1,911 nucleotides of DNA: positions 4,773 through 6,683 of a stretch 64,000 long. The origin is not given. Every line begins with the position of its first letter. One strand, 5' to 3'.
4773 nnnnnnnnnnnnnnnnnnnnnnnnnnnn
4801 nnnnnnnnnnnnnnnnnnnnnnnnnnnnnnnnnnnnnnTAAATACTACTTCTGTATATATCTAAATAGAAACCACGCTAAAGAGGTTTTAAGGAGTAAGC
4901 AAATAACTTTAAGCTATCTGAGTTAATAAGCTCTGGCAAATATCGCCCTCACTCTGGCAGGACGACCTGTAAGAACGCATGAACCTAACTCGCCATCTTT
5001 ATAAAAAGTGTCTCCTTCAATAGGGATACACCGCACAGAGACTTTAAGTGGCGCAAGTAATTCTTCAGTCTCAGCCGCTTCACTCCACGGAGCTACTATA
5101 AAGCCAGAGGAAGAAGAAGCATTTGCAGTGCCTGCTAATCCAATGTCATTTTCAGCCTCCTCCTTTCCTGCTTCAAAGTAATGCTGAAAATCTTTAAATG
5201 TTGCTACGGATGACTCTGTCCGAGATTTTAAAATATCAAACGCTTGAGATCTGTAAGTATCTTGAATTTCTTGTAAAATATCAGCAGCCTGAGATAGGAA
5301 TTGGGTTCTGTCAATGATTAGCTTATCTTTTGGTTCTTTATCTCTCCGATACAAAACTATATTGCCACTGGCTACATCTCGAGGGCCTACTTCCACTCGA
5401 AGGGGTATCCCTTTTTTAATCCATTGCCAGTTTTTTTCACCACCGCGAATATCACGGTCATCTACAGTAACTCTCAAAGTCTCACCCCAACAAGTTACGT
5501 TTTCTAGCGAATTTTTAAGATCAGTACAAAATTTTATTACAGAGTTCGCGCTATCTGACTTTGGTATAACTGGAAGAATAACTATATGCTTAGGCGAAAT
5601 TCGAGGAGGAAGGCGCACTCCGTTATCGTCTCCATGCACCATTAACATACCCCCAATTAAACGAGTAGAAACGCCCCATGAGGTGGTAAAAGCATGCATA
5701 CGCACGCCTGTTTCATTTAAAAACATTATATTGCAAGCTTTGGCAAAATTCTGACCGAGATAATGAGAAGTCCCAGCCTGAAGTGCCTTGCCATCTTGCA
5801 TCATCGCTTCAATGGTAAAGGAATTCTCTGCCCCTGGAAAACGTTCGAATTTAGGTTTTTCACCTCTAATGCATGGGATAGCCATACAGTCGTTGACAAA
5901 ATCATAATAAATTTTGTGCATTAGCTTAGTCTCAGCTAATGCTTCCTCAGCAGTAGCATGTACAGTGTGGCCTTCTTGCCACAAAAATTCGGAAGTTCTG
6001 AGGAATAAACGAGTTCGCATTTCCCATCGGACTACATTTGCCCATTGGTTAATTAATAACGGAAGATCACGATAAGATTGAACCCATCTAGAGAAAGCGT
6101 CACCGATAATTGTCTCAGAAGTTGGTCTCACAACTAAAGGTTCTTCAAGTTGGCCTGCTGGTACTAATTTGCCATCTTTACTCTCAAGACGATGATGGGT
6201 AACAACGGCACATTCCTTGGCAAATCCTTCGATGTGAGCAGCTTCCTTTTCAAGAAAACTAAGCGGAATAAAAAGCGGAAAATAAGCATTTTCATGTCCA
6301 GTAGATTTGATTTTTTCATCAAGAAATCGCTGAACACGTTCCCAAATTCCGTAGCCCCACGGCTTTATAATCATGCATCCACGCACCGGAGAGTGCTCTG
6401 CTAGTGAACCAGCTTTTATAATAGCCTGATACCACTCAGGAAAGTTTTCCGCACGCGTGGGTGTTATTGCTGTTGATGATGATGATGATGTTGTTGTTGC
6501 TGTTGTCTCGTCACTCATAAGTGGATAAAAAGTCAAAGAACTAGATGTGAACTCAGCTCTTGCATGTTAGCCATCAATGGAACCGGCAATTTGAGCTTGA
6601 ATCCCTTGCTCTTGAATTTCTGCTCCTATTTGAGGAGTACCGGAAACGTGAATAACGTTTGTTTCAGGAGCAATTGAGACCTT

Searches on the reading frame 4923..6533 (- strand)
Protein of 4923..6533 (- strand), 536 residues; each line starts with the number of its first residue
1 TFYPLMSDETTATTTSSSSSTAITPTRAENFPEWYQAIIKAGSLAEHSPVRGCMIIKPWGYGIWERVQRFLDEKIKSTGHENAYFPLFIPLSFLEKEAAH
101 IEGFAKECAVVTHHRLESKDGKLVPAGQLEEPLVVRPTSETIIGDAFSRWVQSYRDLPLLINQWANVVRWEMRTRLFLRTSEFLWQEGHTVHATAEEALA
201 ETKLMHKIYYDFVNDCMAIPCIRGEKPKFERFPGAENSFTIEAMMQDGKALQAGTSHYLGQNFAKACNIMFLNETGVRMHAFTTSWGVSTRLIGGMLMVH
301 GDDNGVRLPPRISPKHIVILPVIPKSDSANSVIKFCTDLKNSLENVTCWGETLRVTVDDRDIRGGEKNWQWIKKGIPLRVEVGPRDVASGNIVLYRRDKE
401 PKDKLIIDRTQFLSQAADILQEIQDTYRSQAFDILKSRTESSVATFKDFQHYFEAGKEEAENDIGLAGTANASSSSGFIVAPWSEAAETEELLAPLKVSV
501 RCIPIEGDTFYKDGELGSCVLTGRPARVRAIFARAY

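Call 34: search_protein_families(library=ncbifam, proteins=[window:4923-6533:-], max_evalue=1e-10)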
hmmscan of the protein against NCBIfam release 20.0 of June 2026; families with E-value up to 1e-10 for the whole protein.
window:4923-6533:- (536 aa): 4 families
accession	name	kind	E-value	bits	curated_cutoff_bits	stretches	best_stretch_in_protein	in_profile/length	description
TIGR00408.1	proS_fam_I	equivalog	9.3e-140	466.7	437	1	27-536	4-475/475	proline--tRNA ligase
NF008979.1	PRK12325.1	exception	1.6e-25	89.9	550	1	242-408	271-430/437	proline--tRNA ligase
NF006625.0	PRK09194.1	equivalog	1.5e-21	77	558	1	243-408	395-552/559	proline--tRNA ligase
TIGR00409.1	proS_fam_II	equivalog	2.2e-21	76.4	306.7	0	245-408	403-559/568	proline--tRNA ligase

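Call 35: find_homologous_proteins(query=window:4923-6533:-, max_evalue=1e-30)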
Query window:4923-6533:- (536 aa): 8000 proteins with E <= 1e-30 among 8000 candidates; the best 120 are listed.
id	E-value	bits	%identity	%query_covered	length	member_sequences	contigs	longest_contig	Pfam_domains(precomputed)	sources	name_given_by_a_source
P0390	1.3e-258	877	72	97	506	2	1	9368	PF03129.26,PF00587.31,PF09180.17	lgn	-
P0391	1.3e-220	751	63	97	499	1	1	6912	PF03129.26,PF00587.31,PF09180.17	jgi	jgi:prolyl-tRNA synthetase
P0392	5.4e-217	739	61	97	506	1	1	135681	PF03129.26,PF00587.31,PF09180.17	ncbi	-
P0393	1.2e-216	738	61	98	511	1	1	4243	PF03129.26,PF00587.31,PF09180.17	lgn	-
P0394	6.1e-214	729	61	97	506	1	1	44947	PF03129.26,PF00587.31,PF09180.17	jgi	jgi:prolyl-tRNA synthetase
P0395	2.1e-213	728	60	98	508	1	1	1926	PF03129.26,PF00587.31,PF09180.17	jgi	jgi:prolyl-tRNA synthetase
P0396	7.5e-213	726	62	98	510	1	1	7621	PF03129.26,PF00587.31,PF09180.17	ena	-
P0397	2.8e-212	724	61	98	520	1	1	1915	PF03129.26,PF00587.31,PF09180.17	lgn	-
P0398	4.9e-212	723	60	97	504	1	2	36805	PF03129.26,PF00587.31,PF09180.17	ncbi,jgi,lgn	jgi:prolyl-tRNA synthetase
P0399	5.9e-212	723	62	96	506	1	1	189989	PF03129.26,PF00587.31,PF09180.17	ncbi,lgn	-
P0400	2.9e-211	721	60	97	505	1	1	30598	PF03129.26,PF00587.31,PF09180.17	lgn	-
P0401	3.7e-211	720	60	97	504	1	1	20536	PF03129.26,PF00587.31,PF09180.17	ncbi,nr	ncbi:MAG: proline--tRNA ligase [Deltaproteobacteria bacterium]|nr:proline--tRNA ligase [Deltaproteob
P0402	4.0e-211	720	61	97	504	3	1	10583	PF03129.26,PF00587.31,PF09180.17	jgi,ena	-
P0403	6.1e-211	720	60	96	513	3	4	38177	PF03129.26,PF00587.31,PF09180.17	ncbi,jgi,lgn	ncbi:MAG: proline--tRNA ligase [Pseudomonadota bacterium]|jgi:prolyl-tRNA synthetase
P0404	9.7e-211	719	60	96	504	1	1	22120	PF03129.26,PF00587.31,PF09180.17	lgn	-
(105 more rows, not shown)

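Call 64: find_encoding_contigs(protein=P0390, flank=5000, max_places=2)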
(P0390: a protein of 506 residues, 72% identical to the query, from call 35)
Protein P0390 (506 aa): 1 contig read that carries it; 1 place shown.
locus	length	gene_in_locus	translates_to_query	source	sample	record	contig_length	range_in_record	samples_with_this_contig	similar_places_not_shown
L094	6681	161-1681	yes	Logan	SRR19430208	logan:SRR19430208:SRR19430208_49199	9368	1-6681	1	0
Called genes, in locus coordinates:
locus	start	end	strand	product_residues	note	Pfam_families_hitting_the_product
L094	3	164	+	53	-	?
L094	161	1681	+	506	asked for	PF00587:tRNA-synt_2b, PF03129:HGTP_anticodon, PF09180:ProRS-C_1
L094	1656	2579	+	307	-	PF17773:UPF0176_N, PF00581:Rhodanese, PF12368:Rhodanese_C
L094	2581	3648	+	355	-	-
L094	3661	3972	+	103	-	PF01035:DNA_binding_1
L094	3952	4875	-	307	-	PF00348:polyprenyl_synt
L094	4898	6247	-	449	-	PF08245:Mur_ligase_M, PF02875:Mur_ligase_C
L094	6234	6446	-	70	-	-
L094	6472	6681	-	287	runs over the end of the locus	PF02195:ParB_N, PF13384:HTH_23 (faint), PF17762:HTH_ParB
